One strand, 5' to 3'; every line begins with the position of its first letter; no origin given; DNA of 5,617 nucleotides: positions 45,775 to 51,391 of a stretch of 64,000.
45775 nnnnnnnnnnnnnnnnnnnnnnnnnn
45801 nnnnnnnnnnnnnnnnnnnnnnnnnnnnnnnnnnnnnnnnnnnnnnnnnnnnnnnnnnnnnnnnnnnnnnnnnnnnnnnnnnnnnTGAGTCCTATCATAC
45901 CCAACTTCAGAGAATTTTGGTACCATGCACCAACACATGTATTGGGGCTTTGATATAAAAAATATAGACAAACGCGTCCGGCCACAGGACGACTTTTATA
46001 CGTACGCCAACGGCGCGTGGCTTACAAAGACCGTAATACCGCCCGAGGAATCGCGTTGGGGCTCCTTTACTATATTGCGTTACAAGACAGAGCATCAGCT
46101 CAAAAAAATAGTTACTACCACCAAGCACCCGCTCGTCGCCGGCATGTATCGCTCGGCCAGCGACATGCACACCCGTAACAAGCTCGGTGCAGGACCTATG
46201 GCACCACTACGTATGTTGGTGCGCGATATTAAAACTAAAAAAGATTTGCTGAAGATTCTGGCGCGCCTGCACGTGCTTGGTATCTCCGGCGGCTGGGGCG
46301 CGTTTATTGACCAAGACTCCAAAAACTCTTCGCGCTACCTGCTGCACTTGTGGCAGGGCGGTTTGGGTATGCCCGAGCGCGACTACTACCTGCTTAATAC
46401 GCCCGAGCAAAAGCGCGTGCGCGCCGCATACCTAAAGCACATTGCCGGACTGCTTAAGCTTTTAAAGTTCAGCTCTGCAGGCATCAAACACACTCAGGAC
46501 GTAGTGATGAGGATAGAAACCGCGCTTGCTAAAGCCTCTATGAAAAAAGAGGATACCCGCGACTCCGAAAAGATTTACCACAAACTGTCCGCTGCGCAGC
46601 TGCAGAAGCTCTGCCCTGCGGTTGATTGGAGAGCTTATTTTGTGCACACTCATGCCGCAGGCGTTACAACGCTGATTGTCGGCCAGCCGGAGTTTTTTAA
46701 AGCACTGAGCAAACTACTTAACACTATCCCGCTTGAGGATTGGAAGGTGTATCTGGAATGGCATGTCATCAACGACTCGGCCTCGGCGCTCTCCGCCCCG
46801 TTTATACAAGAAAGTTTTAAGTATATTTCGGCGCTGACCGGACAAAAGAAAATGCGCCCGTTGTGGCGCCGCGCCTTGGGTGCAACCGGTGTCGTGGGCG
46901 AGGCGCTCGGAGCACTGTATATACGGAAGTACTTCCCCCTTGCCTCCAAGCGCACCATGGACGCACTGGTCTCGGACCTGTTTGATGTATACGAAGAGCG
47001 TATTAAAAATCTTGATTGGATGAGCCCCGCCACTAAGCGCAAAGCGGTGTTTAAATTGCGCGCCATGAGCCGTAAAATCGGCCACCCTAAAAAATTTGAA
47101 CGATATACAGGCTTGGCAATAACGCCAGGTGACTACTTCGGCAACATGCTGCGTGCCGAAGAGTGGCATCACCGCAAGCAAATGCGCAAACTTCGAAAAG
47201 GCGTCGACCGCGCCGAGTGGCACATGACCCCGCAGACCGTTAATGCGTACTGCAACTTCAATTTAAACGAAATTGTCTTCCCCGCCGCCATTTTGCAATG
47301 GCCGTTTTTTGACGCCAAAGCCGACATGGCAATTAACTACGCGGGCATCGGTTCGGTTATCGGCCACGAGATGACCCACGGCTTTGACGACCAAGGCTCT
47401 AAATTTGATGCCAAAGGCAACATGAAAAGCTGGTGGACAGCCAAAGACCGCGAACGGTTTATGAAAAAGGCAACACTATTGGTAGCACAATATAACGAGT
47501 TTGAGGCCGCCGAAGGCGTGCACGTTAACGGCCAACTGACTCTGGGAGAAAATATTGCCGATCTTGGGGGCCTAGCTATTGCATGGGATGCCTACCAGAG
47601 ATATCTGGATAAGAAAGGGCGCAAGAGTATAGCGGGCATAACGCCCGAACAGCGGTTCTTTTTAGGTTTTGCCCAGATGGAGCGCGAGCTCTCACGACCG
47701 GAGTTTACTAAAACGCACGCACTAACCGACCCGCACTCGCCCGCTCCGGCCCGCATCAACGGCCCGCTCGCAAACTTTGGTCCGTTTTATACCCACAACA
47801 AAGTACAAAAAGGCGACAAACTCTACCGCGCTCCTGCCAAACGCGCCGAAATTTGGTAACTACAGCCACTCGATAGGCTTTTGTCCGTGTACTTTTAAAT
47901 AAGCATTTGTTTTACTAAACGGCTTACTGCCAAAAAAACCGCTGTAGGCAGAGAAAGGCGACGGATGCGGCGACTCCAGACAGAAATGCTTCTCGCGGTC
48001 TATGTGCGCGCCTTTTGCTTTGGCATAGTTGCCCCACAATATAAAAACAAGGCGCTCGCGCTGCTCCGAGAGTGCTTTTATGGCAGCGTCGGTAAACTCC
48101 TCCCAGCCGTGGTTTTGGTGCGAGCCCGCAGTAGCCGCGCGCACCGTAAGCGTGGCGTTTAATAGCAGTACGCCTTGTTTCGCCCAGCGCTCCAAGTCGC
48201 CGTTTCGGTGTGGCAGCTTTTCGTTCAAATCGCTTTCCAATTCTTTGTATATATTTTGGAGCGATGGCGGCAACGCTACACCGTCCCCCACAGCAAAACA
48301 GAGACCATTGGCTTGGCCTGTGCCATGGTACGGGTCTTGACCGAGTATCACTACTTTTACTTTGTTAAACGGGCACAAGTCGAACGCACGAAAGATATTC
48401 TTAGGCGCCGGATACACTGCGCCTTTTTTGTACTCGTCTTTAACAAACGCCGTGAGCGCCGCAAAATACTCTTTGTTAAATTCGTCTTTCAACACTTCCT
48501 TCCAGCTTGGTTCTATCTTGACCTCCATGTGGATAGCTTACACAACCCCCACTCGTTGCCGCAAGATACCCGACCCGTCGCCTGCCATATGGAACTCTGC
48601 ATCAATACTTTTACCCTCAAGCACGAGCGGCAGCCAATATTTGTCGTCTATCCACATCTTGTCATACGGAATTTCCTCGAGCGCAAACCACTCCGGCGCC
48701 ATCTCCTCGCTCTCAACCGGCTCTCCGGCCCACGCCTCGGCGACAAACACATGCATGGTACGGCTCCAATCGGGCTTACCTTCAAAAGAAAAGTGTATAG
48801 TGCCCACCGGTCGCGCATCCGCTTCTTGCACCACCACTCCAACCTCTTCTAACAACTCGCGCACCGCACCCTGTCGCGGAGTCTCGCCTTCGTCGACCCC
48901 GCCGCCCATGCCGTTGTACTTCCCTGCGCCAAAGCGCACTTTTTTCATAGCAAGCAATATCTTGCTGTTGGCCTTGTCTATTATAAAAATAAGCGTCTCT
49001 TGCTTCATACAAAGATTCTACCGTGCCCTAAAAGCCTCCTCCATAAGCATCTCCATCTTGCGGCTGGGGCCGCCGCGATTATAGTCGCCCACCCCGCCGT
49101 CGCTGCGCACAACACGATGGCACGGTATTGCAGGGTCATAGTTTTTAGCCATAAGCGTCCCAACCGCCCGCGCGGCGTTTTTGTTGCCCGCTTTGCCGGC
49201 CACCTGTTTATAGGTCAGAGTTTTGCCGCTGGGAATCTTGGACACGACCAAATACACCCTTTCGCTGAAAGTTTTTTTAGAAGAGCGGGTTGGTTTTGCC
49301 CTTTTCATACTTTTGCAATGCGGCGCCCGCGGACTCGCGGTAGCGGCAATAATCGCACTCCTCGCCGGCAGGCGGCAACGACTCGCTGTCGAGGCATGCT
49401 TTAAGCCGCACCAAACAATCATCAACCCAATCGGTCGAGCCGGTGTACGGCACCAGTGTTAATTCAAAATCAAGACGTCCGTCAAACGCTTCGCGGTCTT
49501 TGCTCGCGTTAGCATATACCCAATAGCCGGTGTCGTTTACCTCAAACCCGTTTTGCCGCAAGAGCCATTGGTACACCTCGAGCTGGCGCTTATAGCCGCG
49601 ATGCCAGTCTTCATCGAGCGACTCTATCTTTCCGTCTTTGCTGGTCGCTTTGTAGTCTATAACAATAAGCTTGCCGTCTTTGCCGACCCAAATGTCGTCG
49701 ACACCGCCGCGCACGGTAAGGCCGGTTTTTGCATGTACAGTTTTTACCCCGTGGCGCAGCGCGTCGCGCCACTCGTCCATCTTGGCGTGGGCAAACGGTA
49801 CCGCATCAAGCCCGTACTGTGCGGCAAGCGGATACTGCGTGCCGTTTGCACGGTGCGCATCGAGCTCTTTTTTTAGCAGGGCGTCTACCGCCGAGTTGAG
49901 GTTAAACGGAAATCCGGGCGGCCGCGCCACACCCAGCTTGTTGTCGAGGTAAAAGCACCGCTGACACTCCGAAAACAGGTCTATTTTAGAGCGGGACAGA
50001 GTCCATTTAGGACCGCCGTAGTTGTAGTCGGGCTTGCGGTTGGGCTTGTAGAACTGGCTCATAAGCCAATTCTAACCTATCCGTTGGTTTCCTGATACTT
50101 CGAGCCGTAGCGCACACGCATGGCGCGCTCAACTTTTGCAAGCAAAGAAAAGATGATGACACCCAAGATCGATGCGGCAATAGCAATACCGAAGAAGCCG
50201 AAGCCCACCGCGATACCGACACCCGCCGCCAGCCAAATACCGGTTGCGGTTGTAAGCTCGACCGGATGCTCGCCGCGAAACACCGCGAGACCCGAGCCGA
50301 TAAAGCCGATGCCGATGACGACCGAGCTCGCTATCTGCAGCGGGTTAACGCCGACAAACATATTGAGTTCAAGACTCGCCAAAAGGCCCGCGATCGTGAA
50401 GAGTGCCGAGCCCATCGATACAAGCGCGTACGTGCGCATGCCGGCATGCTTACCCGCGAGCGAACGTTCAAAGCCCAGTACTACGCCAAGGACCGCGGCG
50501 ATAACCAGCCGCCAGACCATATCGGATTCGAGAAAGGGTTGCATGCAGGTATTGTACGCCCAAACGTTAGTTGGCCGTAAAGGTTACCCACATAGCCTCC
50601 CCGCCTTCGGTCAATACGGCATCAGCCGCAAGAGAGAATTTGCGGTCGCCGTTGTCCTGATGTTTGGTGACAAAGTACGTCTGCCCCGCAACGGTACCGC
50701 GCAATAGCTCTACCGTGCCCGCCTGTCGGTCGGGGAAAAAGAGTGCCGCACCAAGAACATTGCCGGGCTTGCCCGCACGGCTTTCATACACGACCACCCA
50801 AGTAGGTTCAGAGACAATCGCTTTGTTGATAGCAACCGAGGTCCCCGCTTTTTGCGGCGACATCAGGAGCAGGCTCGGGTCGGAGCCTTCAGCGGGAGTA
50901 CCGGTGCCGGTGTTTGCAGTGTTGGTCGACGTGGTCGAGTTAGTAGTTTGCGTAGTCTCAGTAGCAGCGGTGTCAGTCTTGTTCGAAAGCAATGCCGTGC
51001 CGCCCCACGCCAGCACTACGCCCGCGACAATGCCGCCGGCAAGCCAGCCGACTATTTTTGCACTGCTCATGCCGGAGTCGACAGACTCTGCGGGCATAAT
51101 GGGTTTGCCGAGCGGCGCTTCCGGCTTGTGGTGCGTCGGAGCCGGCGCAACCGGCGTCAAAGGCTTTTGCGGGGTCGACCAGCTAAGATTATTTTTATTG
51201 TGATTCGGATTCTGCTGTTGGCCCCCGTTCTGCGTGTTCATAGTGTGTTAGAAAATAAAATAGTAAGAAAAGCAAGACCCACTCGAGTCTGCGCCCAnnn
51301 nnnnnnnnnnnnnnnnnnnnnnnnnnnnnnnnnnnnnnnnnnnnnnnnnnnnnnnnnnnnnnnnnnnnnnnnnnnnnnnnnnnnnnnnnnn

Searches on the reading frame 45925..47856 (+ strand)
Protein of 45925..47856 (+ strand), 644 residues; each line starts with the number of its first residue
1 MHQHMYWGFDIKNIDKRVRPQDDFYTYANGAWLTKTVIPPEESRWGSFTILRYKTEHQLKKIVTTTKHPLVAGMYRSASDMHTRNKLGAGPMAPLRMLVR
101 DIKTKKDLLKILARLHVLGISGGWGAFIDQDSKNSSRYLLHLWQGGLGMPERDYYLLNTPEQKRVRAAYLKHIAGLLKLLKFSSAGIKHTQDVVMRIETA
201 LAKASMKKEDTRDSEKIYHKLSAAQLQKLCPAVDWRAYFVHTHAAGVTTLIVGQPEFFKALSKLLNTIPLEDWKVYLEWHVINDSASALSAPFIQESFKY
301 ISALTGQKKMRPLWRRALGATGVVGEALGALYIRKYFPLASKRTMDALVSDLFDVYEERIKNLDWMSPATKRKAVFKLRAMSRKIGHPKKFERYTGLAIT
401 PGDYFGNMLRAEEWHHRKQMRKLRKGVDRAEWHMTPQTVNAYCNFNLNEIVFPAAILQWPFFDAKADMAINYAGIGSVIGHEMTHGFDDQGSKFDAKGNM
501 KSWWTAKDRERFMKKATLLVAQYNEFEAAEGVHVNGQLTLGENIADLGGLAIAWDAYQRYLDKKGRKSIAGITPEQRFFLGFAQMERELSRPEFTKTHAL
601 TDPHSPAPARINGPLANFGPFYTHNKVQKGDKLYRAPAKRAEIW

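Call 64: search_protein_families(library=pfam, proteins=[window:45925-47856:+], max_evalue=0.001)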
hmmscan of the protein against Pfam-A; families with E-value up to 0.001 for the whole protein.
window:45925-47856:+ (644 aa): 2 families
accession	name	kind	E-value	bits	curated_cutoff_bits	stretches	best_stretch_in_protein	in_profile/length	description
PF05649.18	Peptidase_M13_N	-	2.4e-110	370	32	1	20-388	1-381/381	Peptidase family M13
PF01431.27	Peptidase_M13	-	6.9e-66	222.2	24.5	1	440-640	1-204/205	Peptidase family M13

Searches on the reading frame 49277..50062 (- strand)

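Call 64: search_protein_families(library=pfam, proteins=[window:49277-50062:-], max_evalue=0.001)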
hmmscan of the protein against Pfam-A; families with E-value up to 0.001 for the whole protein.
window:49277-50062:- (261 aa): 2 families
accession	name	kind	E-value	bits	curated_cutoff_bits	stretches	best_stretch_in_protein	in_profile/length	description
PF12705.13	PDDEXK_1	-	8.6e-14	52.5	22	1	22-243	2-244/247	PD-(D/E)XK nuclease superfamily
PF12684.13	DUF3799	-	0.00035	20.8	26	1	113-240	105-231/233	PDDEXK-like domain of unknown function (DUF3799)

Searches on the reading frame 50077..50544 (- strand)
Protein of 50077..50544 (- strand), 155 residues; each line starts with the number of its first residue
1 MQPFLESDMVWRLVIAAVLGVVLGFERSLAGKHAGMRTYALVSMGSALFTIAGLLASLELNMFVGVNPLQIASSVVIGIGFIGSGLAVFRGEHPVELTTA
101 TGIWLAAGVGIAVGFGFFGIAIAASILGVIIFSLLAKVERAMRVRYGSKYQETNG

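Call 64: search_protein_families(library=pfam, proteins=[window:50077-50544:-], max_evalue=0.001)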
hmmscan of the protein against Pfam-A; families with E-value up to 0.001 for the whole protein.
window:50077-50544:- (155 aa): 1 family
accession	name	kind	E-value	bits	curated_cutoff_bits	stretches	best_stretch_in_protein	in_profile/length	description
PF02308.21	MgtC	-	3.6e-27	95.6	31.4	1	13-140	1-120/121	MgtC family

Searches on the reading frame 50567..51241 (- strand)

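Call 64: search_protein_families(library=pfam, proteins=[window:50567-51241:-], max_evalue=0.001)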
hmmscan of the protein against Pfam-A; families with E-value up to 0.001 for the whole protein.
window:50567-51241:- (224 aa): 1 family
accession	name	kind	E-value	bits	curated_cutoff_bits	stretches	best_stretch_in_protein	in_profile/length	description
PF23951.1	DUF7282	-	1.8e-07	31.8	27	1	129-219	8-107/112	Domain of unknown function (DUF7282)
